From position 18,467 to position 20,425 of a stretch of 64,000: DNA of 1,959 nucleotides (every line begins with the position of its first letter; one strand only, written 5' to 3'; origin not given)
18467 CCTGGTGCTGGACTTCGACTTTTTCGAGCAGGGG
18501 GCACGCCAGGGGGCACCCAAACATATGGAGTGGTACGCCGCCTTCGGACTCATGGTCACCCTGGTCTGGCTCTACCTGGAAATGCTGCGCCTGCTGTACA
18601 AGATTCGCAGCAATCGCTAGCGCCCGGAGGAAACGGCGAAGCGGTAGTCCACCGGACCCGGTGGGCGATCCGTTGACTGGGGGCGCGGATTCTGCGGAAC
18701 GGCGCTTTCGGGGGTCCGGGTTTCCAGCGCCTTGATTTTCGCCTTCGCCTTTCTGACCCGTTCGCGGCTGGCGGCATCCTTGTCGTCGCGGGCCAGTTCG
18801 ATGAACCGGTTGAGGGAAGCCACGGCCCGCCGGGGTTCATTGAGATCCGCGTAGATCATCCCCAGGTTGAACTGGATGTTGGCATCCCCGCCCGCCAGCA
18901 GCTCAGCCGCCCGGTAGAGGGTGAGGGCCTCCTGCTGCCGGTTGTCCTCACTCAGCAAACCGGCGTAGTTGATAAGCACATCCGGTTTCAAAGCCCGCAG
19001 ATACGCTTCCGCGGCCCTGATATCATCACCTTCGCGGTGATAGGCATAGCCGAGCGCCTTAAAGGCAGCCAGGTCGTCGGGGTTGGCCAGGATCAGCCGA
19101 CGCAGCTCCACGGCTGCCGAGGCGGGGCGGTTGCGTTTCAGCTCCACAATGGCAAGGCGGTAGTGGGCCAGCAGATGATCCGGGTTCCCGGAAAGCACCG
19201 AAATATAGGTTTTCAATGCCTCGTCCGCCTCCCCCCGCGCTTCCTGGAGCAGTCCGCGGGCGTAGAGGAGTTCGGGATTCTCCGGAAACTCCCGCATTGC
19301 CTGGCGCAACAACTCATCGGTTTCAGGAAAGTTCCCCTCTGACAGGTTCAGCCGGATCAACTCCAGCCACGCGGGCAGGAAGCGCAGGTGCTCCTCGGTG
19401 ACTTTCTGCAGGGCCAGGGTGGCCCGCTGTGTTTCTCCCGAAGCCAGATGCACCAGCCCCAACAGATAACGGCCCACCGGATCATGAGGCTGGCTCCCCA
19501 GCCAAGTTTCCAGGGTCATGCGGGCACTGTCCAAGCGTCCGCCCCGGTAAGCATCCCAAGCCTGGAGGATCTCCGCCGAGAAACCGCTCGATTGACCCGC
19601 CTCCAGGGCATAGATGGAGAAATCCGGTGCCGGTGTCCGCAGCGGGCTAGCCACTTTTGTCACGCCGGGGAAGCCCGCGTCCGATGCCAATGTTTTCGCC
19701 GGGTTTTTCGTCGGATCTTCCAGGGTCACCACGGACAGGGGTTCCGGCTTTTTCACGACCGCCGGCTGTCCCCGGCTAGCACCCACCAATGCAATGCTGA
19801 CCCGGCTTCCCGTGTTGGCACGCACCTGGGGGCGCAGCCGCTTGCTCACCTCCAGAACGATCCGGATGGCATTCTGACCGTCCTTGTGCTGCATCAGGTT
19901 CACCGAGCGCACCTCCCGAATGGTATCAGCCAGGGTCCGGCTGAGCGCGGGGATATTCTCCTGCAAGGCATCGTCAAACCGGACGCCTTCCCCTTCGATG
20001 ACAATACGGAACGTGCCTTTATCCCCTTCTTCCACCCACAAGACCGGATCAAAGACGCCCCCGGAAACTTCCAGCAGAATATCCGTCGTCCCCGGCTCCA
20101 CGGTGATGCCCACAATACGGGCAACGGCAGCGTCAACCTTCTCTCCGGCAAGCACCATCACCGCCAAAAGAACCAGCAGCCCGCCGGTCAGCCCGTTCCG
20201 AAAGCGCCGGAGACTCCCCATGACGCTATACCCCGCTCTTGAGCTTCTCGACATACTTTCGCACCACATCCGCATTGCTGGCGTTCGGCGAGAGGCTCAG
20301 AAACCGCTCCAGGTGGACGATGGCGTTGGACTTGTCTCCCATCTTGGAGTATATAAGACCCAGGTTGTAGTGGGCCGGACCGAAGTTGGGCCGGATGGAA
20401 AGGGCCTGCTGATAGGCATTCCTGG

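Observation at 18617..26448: Three-gene cluster encoding a 1619-aa periplasmic AMIN-anchored giant coiled-coil/TPR protein with partner proteins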

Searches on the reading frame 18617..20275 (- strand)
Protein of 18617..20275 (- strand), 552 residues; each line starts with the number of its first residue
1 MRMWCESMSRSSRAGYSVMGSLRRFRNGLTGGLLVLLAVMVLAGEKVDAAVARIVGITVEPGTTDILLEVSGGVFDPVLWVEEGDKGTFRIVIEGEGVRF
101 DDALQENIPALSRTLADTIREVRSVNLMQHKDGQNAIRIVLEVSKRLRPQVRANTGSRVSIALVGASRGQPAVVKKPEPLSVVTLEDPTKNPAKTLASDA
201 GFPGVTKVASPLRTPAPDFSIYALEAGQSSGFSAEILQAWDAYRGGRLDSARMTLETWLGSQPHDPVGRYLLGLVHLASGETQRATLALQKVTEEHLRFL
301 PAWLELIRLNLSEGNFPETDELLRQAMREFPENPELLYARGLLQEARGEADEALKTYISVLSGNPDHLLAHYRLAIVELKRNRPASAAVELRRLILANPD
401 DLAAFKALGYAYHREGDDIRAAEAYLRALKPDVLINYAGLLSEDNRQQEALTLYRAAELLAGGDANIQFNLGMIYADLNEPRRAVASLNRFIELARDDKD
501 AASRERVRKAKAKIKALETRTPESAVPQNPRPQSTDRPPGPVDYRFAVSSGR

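Call 6: search_protein_families(library=pfam, proteins=[window:18617-20275:-], max_evalue=0.1)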
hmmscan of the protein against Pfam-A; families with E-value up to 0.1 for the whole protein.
window:18617-20275:- (552 aa): 26 families (the best 25 are shown)
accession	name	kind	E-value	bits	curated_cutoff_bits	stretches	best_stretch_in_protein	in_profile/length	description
PF14559.12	TPR_19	-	2.2e-18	66.8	25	3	346-408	3-64/68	Tetratricopeptide repeat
PF13432.12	TPR_16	-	1.1e-16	61.4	32.7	4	372-430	1-59/65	Tetratricopeptide repeat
PF13428.12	TPR_14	-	2.4e-14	52.8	23.5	3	334-376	1-43/44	Tetratricopeptide repeat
PF07719.23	TPR_2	-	1.7e-13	50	27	1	466-497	2-33/34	Tetratricopeptide repeat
PF13431.12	TPR_17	-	3e-12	46.2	24.4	1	322-354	1-33/34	Tetratricopeptide repeat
PF13174.12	TPR_6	-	2.2e-10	40.9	26.3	0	468-493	3-28/33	Tetratricopeptide repeat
PF13181.12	TPR_8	-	5.7e-10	39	25.7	1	466-498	2-34/34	Tetratricopeptide repeat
PF00515.34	TPR_1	-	3.8e-09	36.4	27.8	0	465-497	1-33/34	Tetratricopeptide repeat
PF13371.12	TPR_9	-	8e-08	32.6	35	1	448-502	12-66/73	Tetratricopeptide repeat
PF13414.12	TPR_11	-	2e-07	31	26.8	0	346-377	6-37/42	TPR repeat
PF13176.12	TPR_7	-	3.1e-07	30.4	27.9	1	470-501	4-35/36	Tetratricopeptide repeat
PF23914.1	TPR_CcmH_CycH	-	3.7e-07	30.6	42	1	253-362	37-149/158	Cytochrome c-type biogenesis protein H TPR domain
PF13424.12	TPR_12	-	1.3e-06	29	30.1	2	435-496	7-76/77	Tetratricopeptide repeat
PF24575.1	TPR_Slam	-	1.6e-05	25.7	35.2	1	328-388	39-101/104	Surface lipoprotein assembly modifier, N-terminal TPR repeats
PF25064.1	ARM_TT21_5th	-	9.6e-05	23.1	27.8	1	281-357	16-95/117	TT21 fifth ARM repeats domain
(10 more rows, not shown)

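Call 7: search_protein_families(library=ncbifam, proteins=[window:18617-20275:-], max_evalue=0.1)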
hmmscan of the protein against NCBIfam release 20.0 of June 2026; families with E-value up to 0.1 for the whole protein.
window:18617-20275:- (552 aa): 22 families
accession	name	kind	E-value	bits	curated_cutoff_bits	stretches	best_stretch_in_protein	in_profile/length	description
NF040959.1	MamA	equivalog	6.6e-25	87.8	200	3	242-393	47-198/204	magnetosome protein MamA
TIGR02917.1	PEP_TPR_lipo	equivalog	9.5e-21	73.4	312.2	2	344-490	746-896/899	XrtA/PEP-CTERM system TPR-repeat protein PrsT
NF033758.1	gliding_GltE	equivalog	6.7e-16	58.3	225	2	332-487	220-380/411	adventurous gliding motility TPR repeat lipoprotein GltE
NF052415.1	T3SS_chap_SctY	equivalog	1.9e-10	41.2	70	2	334-429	6-104/106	type III secretion apparatus assembly chaperone SctY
TIGR02521.1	type_IV_pilW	equivalog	1.9e-10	40.7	154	2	372-502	35-172/234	type IV pilus biogenesis/stability protein PilW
TIGR02552.1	LcrH_SycD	equivalog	1e-09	38.2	104.8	1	443-511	64-133/136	SycD/LcrH family type III secretion system chaperone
NF033920.0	C39_PA2778_fam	equivalog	2e-09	37.3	150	2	236-328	159-252/255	PA2778 family cysteine peptidase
TIGR03939.1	PGA_TPR_OMP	equivalog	4.1e-09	35.2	366.65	3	308-398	403-493/800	poly-beta-1,6 N-acetyl-D-glucosamine export porin PgaA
NF033762.1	social_mot_Tgl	equivalog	4.7e-07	29.4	225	1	314-425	45-159/252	social motility TPR repeat lipoprotein Tgl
TIGR00990.1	3a0801s09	subfamily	1e-06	27.7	757.25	1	270-394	335-459/615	mitochondrial import receptor subunit TOM70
NF047371.1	FlcA_CTERM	equivalog_domain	1.6e-06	26.9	300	1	315-395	454-534/646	periplasmic flagellar collar protein FlcA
NF008520.0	PRK11447.1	equivalog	3.1e-06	25.3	858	1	378-432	279-333/1157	cellulose synthase complex outer membrane protein BcsC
NF047507.1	TPR_BatC_Lepto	exception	9.8e-06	25.2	175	0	407-432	101-126/214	TPR repeat-containing protein BatC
NF047558.1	TPR_END_plus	domain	8.7e-05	22.4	32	1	469-504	3-38/56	TPR end-of-group domain-containing protein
NF052400.1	M48_BAM_BepA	equivalog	0.00011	21.2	570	1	312-424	319-431/483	beta-barrel assembly-enhancing protease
TIGR02795.1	tol_pal_ybgF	equivalog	0.00012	22.6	90.1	0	309-397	11-105/119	tol-pal system protein YbgF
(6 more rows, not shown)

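Call 12: find_homologous_proteins(query=window:18617-20221:-)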
Query window:18617-20221:- (534 aa): 35 proteins with E <= 0.001 among 8000 candidates.
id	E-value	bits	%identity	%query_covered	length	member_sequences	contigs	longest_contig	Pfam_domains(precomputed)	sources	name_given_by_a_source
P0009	0.0e+0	1166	100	100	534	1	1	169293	PF13431.13,PF23914.2,PF13414.13,PF13176.13,PF13428.13,PF14559.13,PF24575.2,PF13371.13,PF00515.35,PF13424.13,PF13432.13,PF13181.13,PF07719.24,PF13174.13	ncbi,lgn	-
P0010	2.0e-183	629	62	97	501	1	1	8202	PF13431.13,PF23914.2,PF13414.13,PF13176.13,PF13428.13,PF25064.2,PF14559.13,PF13371.13,PF00515.35,PF13432.13,PF13181.13,PF07719.24,PF13174.13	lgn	-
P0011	8.1e-121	422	43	99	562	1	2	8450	PF13431.13,PF23914.2,PF13414.13,PF04049.20,PF13428.13,PF14559.13,PF13371.13,PF00515.35,PF13424.13,PF13432.13,PF13181.13,PF07719.24,PF13174.13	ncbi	-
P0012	4.4e-116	407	41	98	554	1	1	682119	PF13431.13,PF23914.2,PF13414.13,PF04049.20,PF13428.13,PF25064.2,PF14559.13,PF13371.13,PF00515.35,PF13424.13,PF13432.13,PF13181.13,PF14561.13,PF07719.24,PF13174.13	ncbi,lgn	-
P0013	1.9e-17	81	29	37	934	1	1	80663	PF09976.16,PF25060.1,PF13414.13,PF16918.12,PF12569.15,PF09613.17,PF23241.2,PF07721.21,PF24575.2,PF00515.35,PF13424.13,PF13429.13,PF14561.13,PF07719.24,PF13174.13,PF20308.5,PF25063.1,PF13431.13,PF23914.2,PF25062.2,PF25058.2,PF23300.4,PF13176.13,PF13428.13,PF25064.2,PF14559.13,PF13371.13,PF22860.3,PF1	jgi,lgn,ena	-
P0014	9.2e-14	69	37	10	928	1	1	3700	PF25060.1,PF13414.13,PF09613.17,PF07721.21,PF24575.2,PF00515.35,PF13424.13,PF14561.13,PF07719.24,PF13174.13,PF20308.5,PF25063.1,PF13431.13,PF23914.2,PF25062.2,PF23300.4,PF13176.13,PF13428.13,PF25064.2,PF14559.13,PF13371.13,PF12895.14,PF21033.5,PF13432.13,PF13181.13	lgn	-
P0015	1.2e-12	65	27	39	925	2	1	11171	PF09976.16,PF25060.1,PF13414.13,PF09613.17,PF07721.21,PF24575.2,PF00515.35,PF13424.13,PF07719.24,PF13174.13,PF25063.1,PF13431.13,PF23914.2,PF25062.2,PF23300.4,PF13176.13,PF13428.13,PF25064.2,PF14559.13,PF13371.13,PF22860.3,PF12895.14,PF13432.13,PF13181.13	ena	-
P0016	2.2e-11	61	32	20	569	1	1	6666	PF13431.13,PF25062.2,PF13428.13,PF23241.2,PF04733.21,PF25064.2,PF13374.13,PF14559.13,PF24575.2,PF13371.13,PF00515.35,PF12895.14,PF13424.13,PF13432.13,PF13181.13,PF07719.24,PF13174.13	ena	-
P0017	2.9e-11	61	28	29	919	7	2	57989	PF14863.13,PF25060.1,PF13414.13,PF16918.12,PF01535.27,PF07721.21,PF24575.2,PF00515.35,PF13424.13,PF13429.13,PF07719.24,PF13174.13,PF25063.1,PF13431.13,PF23914.2,PF25062.2,PF25058.2,PF23300.4,PF13176.13,PF13428.13,PF25064.2,PF14559.13,PF13371.13,PF12895.14,PF21033.5,PF13432.13,PF13181.13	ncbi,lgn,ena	-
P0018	2.0e-10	58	35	19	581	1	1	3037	PF13431.13,PF09976.16,PF23914.2,PF13414.13,PF13428.13,PF23241.2,PF25064.2,PF13374.13,PF14559.13,PF24575.2,PF13371.13,PF00515.35,PF12895.14,PF13424.13,PF13432.13,PF13181.13,PF07719.24,PF13174.13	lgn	-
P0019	2.5e-10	58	23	46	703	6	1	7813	PF03704.24,PF09976.16,PF13414.13,PF12569.15,PF13374.13,PF07721.21,PF24575.2,PF25068.3,PF00515.35,PF13424.13,PF13429.13,PF01075.24,PF14561.13,PF07719.24,PF13174.13,PF20308.5,PF25063.1,PF13431.13,PF23914.2,PF13176.13,PF24885.2,PF13428.13,PF25064.2,PF14559.13,PF13371.13,PF12895.14,PF21033.5,PF13432.13,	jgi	-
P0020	6.7e-10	56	30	31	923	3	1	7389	PF13431.13,PF23914.2,PF25060.1,PF25062.2,PF13414.13,PF25058.2,PF13176.13,PF13428.13,PF25064.2,PF14559.13,PF24575.2,PF13371.13,PF00515.35,PF12895.14,PF13424.13,PF13432.13,PF13429.13,PF13181.13,PF07719.24,PF13174.13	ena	-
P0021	1.1e-8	52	29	31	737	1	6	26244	PF16068.11,PF25060.1,PF13414.13,PF12569.15,PF07721.21,PF24575.2,PF00515.35,PF13424.13,PF13429.13,PF14561.13,PF07719.24,PF13174.13,PF20308.5,PF25063.1,PF13431.13,PF23914.2,PF25062.2,PF23300.4,PF13176.13,PF13428.13,PF25064.2,PF14559.13,PF13371.13,PF12895.14,PF21033.5,PF13432.13,PF13181.13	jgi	jgi:tetratricopeptide (TPR) repeat protein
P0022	6.4e-8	50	26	47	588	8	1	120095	PF03704.24,PF13431.13,PF23914.2,PF25062.2,PF13414.13,PF13176.13,PF13428.13,PF25064.2,PF13374.13,PF07721.21,PF14559.13,PF24575.2,PF13371.13,PF00515.35,PF12895.14,PF13424.13,PF21033.5,PF13432.13,PF13181.13,PF14561.13,PF07719.24,PF13174.13,PF20308.5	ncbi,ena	-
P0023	7.6e-8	49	30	27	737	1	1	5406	PF25060.1,PF13414.13,PF12569.15,PF07721.21,PF24575.2,PF00515.35,PF13424.13,PF13429.13,PF14561.13,PF07719.24,PF13174.13,PF25063.1,PF13431.13,PF23914.2,PF25062.2,PF23300.4,PF13176.13,PF13428.13,PF14559.13,PF13371.13,PF12895.14,PF21033.5,PF13432.13,PF13181.13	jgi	jgi:tetratricopeptide (TPR) repeat protein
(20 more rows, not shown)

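Call 13: find_encoding_contigs(protein=P0012, flank=10000, max_places=3)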
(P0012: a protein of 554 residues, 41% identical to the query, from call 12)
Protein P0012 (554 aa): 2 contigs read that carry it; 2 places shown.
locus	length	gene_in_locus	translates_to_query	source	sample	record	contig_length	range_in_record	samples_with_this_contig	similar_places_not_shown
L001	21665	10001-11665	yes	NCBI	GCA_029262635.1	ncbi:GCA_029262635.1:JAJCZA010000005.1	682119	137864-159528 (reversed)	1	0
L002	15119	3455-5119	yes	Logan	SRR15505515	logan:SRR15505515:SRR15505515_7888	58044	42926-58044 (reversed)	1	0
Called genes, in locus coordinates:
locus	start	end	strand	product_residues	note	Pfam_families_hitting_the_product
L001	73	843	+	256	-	-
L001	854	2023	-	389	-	PF00226:DnaJ, PF01556:DnaJ_C, PF00684:DnaJ_CXXCXGXG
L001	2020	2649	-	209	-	PF01025:GrpE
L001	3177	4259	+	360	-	PF13646:HEAT_2 (faint), PF02985:HEAT (faint)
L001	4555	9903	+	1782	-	PF13181:TPR_8 (faint), PF13424:TPR_12 (faint), PF13428:TPR_14 (faint), PF24161:CCDC39 (weak), PF24161:CCDC39 (weak), PF13371:TPR_9 (weak), PF13414:TPR_11 (weak), PF07719:TPR_2 (weak), +8 more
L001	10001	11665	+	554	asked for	PF04049:ANAPC8 (faint), PF13174:TPR_6 (faint), PF13371:TPR_9 (faint), PF13424:TPR_12 (faint), PF13428:TPR_14 (faint), PF13432:TPR_16 (faint), PF14559:TPR_19 (weak), PF13414:TPR_11 (weak), +7 more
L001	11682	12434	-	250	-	PF12811:BaxI_1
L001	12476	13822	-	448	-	PF02470:MlaD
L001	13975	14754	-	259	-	PF00005:ABC_tran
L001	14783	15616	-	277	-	PF02405:MlaE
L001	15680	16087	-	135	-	-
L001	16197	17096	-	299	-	PF01040:UbiA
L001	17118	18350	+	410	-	PF00089:Trypsin, PF13365:Trypsin_2, PF13180:PDZ_2, PF17820:PDZ_6 (faint)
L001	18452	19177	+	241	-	PF00072:Response_reg, PF00486:Trans_reg_C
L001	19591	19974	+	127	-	PF00164:Ribosom_S12_S23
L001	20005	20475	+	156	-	PF00177:Ribosomal_S7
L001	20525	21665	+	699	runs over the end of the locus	PF00009:GTP_EFTU, PF22042:EF-G_D2, PF03144:GTP_EFTU_D2, PF14492:EFG_III, PF16658:RF3_C (weak), PF03764:EFG_IV, PF00679:EFG_C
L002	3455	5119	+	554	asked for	PF04049:ANAPC8 (faint), PF13174:TPR_6 (faint), PF13371:TPR_9 (faint), PF13424:TPR_12 (faint), PF13428:TPR_14 (faint), PF13432:TPR_16 (faint), PF14559:TPR_19 (weak), PF13414:TPR_11 (weak), +7 more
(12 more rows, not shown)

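Call 14: find_encoding_contigs(protein=P0010, flank=10000, max_places=3)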
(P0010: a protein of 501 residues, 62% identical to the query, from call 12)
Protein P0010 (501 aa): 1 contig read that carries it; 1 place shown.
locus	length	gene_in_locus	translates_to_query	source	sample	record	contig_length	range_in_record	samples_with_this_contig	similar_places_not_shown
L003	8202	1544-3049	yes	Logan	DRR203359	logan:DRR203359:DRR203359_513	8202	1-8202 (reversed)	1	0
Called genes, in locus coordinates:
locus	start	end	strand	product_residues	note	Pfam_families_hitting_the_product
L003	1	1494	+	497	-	?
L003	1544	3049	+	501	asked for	PF13174:TPR_6 (faint), PF07719:TPR_2 (faint), PF13371:TPR_9 (faint), PF13428:TPR_14 (faint), PF23914:TPR_CcmH_CycH (faint), PF00515:TPR_1 (faint), PF13432:TPR_16 (weak), PF14559:TPR_19 (weak), +5 more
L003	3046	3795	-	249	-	PF12811:BaxI_1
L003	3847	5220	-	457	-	PF08668:HDOD (faint), PF13487:HD_5, PF01966:HD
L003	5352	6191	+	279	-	PF13328:HD_4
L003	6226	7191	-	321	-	PF00890:FAD_binding_2 (faint), PF01134:GIDA (faint), PF01266:DAO (faint), PF03486:HI0933_like (faint), PF07992:Pyr_redox_2, PF13450:NAD_binding_8 (faint), PF13738:Pyr_redox_3, PF00070:Pyr_redox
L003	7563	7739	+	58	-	-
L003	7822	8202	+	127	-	?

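Call 15: find_encoding_contigs(protein=P0011, flank=10000, max_places=3)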
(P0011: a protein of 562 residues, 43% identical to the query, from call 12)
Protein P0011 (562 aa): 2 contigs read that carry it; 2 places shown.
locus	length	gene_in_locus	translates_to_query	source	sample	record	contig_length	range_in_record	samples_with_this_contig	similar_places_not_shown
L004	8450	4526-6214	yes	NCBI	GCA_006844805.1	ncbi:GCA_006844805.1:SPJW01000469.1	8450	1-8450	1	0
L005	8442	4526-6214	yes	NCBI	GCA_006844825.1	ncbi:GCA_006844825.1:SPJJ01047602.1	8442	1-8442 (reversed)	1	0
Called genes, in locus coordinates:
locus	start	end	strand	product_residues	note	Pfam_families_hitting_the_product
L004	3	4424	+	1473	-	?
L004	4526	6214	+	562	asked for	PF13414:TPR_11 (faint), PF13428:TPR_14 (faint), PF04049:ANAPC8 (faint), PF13174:TPR_6 (faint), PF13371:TPR_9 (faint), PF13424:TPR_12 (faint), PF13432:TPR_16 (weak), PF14559:TPR_19 (weak), +5 more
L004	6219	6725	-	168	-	-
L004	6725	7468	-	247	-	PF12811:BaxI_1, PF01027:Bax1-I (weak)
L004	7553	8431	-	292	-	PF01209:Ubie_methyltran, PF13489:Methyltransf_23, PF05148:Methyltransf_8 (faint), PF08241:Methyltransf_11, PF08242:Methyltransf_12 (weak), PF13649:Methyltransf_25, PF13847:Methyltransf_31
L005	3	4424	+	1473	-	?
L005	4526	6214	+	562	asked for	PF13414:TPR_11 (faint), PF13428:TPR_14 (faint), PF04049:ANAPC8 (faint), PF13174:TPR_6 (faint), PF13371:TPR_9 (faint), PF13424:TPR_12 (faint), PF13432:TPR_16 (weak), PF14559:TPR_19 (weak), +5 more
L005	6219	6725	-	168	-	-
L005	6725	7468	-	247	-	PF12811:BaxI_1, PF01027:Bax1-I (weak)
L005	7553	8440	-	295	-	?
